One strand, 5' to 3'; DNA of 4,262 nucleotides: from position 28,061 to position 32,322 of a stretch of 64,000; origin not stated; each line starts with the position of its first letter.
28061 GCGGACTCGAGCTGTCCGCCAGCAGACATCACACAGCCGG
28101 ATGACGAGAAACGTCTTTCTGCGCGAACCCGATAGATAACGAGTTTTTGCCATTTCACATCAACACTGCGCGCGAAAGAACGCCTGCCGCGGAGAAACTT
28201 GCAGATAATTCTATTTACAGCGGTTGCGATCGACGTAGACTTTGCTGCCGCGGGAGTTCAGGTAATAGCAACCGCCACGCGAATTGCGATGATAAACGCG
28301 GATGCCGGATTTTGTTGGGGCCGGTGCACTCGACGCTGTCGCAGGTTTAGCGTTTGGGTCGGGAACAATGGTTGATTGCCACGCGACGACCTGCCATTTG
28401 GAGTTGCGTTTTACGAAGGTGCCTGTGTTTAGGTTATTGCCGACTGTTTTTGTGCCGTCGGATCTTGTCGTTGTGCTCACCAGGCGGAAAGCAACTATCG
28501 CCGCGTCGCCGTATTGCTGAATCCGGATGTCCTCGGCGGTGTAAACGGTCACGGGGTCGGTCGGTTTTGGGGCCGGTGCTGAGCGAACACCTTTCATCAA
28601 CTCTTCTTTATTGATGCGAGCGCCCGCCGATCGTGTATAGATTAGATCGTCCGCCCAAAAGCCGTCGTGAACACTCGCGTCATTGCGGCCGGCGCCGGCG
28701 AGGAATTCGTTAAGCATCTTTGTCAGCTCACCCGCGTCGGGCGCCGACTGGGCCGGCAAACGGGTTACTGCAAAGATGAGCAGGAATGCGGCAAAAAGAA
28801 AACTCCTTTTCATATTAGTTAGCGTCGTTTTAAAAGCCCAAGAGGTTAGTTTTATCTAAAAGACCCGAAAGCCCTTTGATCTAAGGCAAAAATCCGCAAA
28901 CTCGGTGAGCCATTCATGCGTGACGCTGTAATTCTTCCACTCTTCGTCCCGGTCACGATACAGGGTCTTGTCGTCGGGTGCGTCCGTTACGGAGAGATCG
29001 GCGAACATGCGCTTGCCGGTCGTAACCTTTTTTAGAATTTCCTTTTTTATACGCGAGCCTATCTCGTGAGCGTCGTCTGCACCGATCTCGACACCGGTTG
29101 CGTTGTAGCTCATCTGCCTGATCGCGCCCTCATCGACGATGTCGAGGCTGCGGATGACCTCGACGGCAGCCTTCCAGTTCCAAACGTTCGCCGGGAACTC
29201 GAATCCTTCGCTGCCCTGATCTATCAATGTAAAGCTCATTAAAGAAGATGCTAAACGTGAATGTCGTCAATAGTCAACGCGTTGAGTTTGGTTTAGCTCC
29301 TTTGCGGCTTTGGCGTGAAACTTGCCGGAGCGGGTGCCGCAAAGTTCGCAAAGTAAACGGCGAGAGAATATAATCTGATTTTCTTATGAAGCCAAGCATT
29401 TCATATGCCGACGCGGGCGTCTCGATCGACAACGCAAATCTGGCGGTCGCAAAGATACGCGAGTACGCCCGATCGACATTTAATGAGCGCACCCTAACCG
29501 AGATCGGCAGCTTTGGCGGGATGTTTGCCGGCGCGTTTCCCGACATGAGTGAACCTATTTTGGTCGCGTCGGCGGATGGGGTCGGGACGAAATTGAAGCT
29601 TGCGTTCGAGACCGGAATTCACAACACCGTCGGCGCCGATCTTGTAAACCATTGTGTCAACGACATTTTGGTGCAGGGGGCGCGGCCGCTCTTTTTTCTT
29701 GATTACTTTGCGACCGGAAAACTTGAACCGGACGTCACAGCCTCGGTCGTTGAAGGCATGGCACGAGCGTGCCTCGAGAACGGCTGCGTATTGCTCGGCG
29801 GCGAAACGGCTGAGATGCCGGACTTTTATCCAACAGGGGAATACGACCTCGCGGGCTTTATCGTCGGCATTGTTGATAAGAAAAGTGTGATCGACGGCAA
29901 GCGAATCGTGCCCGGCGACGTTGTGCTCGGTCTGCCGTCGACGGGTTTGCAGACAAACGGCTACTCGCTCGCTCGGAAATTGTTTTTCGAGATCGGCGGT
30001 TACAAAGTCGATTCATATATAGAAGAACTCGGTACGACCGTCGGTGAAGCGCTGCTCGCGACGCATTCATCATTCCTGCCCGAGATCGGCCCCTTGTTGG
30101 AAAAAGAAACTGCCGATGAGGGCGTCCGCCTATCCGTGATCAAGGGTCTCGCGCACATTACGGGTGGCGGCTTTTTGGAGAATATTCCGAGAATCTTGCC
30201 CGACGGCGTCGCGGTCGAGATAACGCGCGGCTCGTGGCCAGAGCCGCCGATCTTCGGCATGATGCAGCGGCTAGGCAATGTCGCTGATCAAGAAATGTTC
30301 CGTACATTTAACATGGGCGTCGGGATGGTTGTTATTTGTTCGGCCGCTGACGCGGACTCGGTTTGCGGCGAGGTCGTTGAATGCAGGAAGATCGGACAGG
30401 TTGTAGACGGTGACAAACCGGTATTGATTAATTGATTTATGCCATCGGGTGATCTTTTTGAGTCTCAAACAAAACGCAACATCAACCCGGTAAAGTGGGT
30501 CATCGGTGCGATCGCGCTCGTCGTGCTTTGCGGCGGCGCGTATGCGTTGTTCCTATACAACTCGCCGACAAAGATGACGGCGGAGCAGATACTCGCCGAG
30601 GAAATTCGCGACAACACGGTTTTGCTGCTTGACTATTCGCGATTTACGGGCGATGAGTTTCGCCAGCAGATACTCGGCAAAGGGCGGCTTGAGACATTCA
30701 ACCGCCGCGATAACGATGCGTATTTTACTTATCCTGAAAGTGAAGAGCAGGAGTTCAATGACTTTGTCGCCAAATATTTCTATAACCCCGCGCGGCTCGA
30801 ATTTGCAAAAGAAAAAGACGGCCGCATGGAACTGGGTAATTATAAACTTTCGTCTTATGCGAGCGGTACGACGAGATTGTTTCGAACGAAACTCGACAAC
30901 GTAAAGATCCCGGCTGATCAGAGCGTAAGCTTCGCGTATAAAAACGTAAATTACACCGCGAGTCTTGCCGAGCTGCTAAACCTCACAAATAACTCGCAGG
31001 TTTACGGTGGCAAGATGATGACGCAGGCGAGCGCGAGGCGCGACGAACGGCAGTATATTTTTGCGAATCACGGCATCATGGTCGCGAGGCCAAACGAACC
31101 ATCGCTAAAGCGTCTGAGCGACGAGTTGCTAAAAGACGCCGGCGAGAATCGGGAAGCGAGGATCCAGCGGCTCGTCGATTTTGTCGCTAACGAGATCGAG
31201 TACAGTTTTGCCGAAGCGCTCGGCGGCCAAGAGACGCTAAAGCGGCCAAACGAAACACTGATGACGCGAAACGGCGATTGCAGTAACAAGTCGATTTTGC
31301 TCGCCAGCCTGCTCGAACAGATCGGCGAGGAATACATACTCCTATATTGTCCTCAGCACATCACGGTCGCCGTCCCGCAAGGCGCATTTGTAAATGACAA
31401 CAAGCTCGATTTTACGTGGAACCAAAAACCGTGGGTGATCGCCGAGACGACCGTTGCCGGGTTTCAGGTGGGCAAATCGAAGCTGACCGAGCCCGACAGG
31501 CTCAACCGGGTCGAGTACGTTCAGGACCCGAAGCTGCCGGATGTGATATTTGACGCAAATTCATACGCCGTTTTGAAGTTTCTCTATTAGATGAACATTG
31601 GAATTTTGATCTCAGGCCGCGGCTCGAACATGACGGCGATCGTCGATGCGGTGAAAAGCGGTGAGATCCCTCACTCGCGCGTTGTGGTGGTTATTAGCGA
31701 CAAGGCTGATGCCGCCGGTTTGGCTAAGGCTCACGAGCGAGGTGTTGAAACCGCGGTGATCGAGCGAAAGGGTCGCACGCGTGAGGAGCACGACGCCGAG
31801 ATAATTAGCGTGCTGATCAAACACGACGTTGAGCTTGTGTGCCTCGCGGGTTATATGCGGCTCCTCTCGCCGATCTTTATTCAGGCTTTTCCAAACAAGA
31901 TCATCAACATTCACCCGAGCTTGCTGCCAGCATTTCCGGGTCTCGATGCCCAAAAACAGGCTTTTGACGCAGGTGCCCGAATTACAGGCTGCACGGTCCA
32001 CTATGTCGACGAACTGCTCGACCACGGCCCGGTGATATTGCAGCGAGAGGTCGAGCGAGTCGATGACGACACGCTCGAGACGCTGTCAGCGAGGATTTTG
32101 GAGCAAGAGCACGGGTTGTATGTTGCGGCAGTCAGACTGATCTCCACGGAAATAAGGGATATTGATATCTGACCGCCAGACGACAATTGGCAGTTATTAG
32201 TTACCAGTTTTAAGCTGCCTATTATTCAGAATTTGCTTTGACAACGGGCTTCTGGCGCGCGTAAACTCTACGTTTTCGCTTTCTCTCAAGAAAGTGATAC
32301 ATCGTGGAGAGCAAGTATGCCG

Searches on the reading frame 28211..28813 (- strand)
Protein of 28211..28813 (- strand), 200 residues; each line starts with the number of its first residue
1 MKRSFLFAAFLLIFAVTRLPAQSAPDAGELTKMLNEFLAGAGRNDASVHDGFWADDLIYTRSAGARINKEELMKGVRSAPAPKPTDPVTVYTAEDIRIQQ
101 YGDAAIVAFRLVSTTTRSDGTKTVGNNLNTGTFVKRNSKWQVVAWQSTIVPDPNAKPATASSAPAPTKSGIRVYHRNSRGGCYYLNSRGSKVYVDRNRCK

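Call 47: search_protein_families(library=pfam, proteins=[window:28211-28813:-], max_evalue=0.001)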
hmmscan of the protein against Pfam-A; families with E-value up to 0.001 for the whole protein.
window:28211-28813:- (200 aa): 3 families
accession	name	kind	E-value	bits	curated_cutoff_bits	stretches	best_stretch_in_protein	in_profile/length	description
PF14534.12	DUF4440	-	1.7e-11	44.9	25.2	1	32-142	3-107/107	Domain of unknown function (DUF4440)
PF13474.12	SnoaL_3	-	1.6e-06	28.9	22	1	33-148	4-117/121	SnoaL-like domain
PF08332.16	CaMKII_AD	-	0.001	19.7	22.1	0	95-146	71-123/128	Calcium/calmodulin dependent protein kinase II association domain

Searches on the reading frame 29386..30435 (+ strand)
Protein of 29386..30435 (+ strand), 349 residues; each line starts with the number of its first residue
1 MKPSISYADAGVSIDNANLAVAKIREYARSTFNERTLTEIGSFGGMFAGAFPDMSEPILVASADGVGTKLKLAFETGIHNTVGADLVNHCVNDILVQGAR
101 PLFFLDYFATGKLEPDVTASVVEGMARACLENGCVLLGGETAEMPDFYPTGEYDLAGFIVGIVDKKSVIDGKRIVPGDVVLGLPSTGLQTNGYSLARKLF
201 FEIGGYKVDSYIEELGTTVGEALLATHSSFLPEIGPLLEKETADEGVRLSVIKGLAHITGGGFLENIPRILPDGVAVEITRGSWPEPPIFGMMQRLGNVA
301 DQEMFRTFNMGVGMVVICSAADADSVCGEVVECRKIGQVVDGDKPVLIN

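Call 47: search_protein_families(library=pfam, proteins=[window:29386-30435:+], max_evalue=0.001)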
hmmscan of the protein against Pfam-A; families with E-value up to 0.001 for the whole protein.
window:29386-30435:+ (349 aa): 2 families
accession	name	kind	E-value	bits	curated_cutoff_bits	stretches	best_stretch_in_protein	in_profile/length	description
PF02769.27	AIRS_C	-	4.6e-22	79.3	23.1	1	176-347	2-153/156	AIR synthase related protein, C-terminal domain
PF00586.29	AIRS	-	6.8e-22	78.4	24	1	59-163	15-112/112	AIR synthase related protein, N-terminal domain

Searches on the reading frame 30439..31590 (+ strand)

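Call 47: search_protein_families(library=pfam, proteins=[window:30439-31590:+], max_evalue=0.001)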
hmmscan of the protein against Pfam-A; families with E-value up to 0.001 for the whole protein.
window:30439-31590:+ (383 aa): 2 families
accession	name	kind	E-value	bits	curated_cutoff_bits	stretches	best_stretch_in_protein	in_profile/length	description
PF04473.18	DUF553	-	6.1e-05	23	20.5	1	223-312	3-102/140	Transglutaminase-like domain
PF01841.26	Transglut_core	-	0.00016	22.3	23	1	233-296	10-69/108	Transglutaminase-like superfamily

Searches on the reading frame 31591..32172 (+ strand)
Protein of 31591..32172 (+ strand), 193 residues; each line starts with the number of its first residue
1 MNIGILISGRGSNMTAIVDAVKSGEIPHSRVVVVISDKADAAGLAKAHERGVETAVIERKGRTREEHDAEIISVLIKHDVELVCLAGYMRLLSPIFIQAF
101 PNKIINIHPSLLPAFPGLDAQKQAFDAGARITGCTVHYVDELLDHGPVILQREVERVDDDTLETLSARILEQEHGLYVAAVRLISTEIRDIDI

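Call 47: search_protein_families(library=pfam, proteins=[window:31591-32172:+], max_evalue=0.001)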
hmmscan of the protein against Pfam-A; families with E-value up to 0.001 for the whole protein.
window:31591-32172:+ (193 aa): 1 family
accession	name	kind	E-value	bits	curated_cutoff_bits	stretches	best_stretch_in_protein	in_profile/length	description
PF00551.24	Formyl_trans_N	-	2e-57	194.3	26.1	1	1-181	1-181/181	Formyl transferase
